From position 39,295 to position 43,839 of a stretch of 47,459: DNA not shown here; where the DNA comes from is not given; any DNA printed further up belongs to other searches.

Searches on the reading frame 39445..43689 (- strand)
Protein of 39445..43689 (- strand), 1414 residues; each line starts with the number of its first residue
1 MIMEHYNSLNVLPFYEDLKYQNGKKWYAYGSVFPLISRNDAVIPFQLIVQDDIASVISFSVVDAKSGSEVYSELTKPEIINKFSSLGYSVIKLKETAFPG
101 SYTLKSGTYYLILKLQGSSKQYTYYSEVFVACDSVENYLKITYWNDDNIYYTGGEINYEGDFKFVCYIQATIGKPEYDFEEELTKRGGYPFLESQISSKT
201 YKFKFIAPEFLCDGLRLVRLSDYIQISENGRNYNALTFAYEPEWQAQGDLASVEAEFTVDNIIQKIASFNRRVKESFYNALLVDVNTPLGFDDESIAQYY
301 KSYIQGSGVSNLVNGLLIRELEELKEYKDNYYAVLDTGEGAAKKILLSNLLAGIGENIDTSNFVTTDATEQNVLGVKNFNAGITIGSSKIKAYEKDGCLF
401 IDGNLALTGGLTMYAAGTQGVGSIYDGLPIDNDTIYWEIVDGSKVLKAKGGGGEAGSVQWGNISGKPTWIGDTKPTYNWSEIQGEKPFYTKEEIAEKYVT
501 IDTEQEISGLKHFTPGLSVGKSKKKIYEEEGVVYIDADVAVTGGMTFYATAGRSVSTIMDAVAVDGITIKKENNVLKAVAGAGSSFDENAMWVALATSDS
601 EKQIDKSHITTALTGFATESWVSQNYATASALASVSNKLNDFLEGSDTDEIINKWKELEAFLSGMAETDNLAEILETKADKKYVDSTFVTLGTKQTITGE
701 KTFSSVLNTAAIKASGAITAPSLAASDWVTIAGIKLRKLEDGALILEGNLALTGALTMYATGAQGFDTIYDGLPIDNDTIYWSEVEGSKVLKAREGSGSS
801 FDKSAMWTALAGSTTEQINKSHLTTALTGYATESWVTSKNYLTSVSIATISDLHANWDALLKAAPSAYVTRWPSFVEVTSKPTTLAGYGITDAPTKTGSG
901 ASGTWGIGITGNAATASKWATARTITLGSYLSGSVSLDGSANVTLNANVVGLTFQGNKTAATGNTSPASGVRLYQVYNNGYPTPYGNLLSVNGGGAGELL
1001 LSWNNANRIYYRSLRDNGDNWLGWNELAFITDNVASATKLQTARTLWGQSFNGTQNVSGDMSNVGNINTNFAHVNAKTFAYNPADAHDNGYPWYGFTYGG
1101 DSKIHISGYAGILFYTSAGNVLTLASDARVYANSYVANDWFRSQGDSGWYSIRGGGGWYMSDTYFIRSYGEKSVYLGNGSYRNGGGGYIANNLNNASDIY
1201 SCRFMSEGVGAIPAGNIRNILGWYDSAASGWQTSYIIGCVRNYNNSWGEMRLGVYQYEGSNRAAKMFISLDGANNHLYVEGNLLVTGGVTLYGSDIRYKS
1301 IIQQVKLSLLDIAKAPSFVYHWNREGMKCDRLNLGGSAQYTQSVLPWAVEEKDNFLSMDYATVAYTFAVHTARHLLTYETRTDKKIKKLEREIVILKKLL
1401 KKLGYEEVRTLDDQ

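Call 62: search_protein_families(library=phrogs, proteins=[window:39445-43689:-], max_evalue=0.00001)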
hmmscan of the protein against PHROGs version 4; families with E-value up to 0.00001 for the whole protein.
window:39445-43689:- (1414 aa): 13 families
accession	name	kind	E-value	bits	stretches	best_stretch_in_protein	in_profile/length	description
phrog_33450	-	tail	2.1e-71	241.6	1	3-354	1-350/2038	tail fiber protein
phrog_26019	-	unknown function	9.3e-71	239.8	4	1267-1410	1198-1344/1347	-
phrog_35885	-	unknown function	2e-69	235.1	1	5-267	4-267/290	-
phrog_6722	-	tail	9.1e-21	75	1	908-1069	188-363/974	tail fiber protein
phrog_20242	-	tail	1.6e-17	64.3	1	697-1057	110-420/1025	tail fiber protein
phrog_37852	-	unknown function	1.2e-13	51.4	1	903-1064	35-210/397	-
phrog_11011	-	tail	6.2e-13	48.5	1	893-949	512-568/1291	long tail fiber protein distal subunit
phrog_22609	-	tail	6.8e-13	48.2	1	907-1027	765-883/1184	tail fiber protein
phrog_3299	-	unknown function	7.5e-12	44.6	1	906-1027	1026-1146/1385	-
phrog_21722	-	tail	3.3e-10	40.2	1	911-950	156-195/576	long tail fiber protein distal subunit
phrog_5181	-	unknown function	7.6e-09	35.4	1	848-946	334-400/763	-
phrog_7389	-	tail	1.9e-06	27.7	0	910-949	338-377/732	tail fiber protein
phrog_23820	-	tail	3.9e-06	28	1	910-960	48-98/221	tail fiber protein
